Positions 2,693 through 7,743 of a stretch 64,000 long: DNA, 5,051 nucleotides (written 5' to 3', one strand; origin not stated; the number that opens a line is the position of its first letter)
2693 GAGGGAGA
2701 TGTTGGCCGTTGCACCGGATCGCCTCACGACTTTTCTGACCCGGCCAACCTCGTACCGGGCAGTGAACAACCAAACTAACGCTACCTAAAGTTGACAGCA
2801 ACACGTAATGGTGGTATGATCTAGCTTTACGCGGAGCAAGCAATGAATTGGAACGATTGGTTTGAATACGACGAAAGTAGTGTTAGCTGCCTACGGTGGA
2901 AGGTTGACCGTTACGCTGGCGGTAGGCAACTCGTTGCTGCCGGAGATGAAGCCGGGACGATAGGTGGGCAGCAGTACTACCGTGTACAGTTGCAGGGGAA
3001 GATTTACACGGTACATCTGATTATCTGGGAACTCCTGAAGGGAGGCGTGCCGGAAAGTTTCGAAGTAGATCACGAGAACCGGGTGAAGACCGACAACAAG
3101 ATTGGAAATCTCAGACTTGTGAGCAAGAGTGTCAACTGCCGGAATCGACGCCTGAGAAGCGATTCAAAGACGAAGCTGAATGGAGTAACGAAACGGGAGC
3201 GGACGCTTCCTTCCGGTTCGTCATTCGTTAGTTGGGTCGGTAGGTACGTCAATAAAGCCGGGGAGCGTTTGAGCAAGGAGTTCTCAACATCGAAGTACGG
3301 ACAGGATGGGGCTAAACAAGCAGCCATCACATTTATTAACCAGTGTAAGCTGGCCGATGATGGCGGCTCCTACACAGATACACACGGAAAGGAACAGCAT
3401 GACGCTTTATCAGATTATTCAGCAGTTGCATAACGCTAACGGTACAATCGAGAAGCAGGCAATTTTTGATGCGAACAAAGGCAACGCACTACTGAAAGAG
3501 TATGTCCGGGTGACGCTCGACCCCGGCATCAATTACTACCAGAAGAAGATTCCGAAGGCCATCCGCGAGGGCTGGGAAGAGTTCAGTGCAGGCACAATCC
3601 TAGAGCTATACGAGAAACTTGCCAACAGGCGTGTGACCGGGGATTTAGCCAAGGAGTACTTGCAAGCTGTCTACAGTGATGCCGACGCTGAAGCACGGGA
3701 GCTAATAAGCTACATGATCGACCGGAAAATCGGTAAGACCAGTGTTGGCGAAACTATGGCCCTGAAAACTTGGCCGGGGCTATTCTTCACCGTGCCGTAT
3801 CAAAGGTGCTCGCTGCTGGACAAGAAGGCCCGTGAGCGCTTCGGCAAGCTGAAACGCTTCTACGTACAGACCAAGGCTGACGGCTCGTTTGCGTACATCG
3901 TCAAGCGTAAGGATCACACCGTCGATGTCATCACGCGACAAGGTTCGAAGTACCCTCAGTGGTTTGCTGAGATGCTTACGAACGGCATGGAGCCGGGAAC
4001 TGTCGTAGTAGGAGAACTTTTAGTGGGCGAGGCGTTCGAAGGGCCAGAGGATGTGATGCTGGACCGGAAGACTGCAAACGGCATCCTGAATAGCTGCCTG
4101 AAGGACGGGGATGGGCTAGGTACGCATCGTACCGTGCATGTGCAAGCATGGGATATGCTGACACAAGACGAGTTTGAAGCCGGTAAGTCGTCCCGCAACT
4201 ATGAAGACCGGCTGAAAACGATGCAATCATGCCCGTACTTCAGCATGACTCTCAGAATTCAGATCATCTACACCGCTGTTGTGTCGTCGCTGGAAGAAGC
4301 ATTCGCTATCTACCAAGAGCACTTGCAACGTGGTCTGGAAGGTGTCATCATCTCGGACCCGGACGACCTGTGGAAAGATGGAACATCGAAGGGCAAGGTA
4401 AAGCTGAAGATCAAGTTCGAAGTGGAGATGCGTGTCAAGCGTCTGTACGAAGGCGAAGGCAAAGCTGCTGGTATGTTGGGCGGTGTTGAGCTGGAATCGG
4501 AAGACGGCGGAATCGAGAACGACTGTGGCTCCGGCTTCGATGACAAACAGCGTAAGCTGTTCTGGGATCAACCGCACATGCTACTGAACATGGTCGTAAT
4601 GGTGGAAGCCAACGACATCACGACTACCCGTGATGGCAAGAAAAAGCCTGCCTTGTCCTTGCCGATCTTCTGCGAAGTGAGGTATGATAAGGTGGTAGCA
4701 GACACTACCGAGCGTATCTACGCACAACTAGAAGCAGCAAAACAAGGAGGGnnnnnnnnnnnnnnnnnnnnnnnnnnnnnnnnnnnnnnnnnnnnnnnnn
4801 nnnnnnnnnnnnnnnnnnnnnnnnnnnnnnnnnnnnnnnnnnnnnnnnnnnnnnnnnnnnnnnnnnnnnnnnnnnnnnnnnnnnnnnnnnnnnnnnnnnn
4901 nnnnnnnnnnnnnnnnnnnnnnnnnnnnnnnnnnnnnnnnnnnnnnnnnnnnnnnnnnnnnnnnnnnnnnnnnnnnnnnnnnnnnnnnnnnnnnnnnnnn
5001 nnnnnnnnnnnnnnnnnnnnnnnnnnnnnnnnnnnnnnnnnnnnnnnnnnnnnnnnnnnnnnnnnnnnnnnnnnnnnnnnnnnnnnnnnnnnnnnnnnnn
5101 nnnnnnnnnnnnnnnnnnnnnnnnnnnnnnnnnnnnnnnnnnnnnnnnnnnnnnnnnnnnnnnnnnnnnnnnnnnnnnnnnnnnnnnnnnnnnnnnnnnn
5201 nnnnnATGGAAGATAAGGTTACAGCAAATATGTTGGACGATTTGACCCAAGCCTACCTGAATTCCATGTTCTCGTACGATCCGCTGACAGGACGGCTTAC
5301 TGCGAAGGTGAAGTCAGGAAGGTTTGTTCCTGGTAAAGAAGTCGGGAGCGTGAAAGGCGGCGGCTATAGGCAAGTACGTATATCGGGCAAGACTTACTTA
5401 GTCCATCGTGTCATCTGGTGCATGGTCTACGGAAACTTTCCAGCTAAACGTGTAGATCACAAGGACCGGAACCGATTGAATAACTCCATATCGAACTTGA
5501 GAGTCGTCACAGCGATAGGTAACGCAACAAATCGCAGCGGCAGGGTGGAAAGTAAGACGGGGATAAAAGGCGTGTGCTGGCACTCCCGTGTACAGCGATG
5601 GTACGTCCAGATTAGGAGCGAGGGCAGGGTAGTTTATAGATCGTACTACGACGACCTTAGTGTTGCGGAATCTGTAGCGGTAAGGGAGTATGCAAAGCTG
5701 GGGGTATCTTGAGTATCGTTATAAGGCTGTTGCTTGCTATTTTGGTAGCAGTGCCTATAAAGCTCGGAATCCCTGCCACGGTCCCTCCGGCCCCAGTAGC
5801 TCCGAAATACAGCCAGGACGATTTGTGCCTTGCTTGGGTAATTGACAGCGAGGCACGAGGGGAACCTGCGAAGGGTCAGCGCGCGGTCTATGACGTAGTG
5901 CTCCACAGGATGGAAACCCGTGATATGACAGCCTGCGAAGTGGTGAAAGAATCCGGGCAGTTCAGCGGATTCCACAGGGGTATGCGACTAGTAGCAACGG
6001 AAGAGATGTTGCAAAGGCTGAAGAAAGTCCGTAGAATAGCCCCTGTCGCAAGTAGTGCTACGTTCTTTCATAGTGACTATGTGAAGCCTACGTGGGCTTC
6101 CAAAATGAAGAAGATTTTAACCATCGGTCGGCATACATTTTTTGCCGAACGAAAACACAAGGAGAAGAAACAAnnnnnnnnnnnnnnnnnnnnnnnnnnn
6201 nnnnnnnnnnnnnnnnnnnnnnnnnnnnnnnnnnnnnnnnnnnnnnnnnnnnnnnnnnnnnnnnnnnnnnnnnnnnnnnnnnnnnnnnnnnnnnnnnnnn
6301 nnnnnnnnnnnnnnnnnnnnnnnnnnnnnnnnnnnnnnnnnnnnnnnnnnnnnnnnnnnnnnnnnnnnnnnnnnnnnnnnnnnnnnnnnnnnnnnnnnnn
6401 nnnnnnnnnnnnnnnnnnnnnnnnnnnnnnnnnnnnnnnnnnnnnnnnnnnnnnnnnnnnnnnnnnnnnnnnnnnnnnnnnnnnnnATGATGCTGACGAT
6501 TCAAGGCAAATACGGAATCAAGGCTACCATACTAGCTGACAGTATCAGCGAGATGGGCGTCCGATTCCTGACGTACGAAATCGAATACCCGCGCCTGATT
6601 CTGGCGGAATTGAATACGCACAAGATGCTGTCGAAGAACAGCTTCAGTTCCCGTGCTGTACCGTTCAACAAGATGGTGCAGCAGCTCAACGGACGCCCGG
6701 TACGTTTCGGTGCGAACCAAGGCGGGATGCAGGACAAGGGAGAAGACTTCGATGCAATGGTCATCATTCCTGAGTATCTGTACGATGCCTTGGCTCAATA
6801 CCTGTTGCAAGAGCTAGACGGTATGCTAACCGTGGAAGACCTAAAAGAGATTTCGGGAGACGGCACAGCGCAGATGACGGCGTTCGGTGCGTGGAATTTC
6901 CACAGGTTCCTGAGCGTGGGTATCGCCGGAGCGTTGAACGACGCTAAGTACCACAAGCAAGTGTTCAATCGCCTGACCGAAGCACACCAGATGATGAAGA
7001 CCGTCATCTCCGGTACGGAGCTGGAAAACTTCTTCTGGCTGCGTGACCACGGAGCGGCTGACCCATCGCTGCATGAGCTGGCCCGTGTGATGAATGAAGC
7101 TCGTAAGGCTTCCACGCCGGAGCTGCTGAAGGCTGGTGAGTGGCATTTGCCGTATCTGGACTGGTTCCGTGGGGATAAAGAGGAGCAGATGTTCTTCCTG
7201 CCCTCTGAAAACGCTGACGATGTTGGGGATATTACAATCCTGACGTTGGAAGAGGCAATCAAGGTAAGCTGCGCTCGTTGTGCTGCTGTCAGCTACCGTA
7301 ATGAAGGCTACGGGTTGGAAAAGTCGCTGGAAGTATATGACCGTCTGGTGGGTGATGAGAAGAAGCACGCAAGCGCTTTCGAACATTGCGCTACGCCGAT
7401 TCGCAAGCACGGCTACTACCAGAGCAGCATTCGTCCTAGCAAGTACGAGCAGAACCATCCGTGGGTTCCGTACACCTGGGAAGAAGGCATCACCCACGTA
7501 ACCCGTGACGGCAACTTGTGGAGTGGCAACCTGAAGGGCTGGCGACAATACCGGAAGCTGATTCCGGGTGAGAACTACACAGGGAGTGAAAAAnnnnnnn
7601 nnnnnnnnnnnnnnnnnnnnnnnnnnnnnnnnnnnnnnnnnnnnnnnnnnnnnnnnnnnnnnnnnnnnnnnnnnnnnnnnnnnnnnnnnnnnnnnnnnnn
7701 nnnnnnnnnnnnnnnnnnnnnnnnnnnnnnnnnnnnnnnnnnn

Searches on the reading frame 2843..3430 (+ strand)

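Call 91: search_protein_families(library=pfam, proteins=[window:2843-3430:+], max_evalue=0.001)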
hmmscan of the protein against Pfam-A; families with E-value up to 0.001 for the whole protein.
window:2843-3430:+ (196 aa): 1 family
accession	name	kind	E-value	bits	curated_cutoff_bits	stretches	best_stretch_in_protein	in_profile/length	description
PF13392.12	HNH_3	-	2.7e-13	49.8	24.8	1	56-98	2-44/46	HNH endonuclease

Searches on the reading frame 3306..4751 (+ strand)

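Call 91: search_protein_families(library=pfam, proteins=[window:3306-4751:+], max_evalue=0.001)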
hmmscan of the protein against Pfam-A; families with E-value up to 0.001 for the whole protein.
window:3306-4751:+ (482 aa): 2 families
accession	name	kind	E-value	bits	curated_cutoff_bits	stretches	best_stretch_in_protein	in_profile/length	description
PF01068.26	DNA_ligase_A_M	-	5.8e-11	42.9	26.2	1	179-370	14-204/204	ATP dependent DNA ligase domain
PF14743.12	DNA_ligase_OB_2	-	8.4e-05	22.9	28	1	382-439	1-52/66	DNA ligase OB-like domain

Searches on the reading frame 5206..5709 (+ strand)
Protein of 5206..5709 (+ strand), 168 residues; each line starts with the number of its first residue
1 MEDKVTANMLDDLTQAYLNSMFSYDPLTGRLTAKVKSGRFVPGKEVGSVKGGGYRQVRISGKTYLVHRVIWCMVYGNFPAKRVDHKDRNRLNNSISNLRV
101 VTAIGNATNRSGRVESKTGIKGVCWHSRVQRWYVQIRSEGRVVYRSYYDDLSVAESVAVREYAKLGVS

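Call 91: search_protein_families(library=pfam, proteins=[window:5206-5709:+], max_evalue=0.001)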
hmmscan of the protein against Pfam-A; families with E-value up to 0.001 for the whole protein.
window:5206-5709:+ (168 aa): 1 family
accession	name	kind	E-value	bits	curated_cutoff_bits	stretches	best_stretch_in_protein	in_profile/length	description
PF13392.12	HNH_3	-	7.6e-16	57.9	24.8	1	64-106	1-44/46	HNH endonuclease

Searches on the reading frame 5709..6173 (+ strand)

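Call 91: search_protein_families(library=pfam, proteins=[window:5709-6173:+], max_evalue=0.001)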
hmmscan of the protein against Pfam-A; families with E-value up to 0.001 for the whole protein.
window:5709-6173:+ (155 aa): 1 family
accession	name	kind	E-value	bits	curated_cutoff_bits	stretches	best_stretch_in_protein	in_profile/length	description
PF07486.17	Hydrolase_2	-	5.9e-15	56.2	27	1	51-145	1-100/100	Cell Wall Hydrolase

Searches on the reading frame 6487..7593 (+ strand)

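Call 91: search_protein_families(library=pfam, proteins=[window:6487-7593:+], max_evalue=0.001)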
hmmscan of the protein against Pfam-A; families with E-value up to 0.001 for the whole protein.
window:6487-7593:+ (369 aa): 1 family
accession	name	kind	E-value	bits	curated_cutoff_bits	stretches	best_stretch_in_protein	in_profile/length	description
PF02511.20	Thy1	-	3.5e-05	24.1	24.8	0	28-211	59-190/191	Thymidylate synthase complementing protein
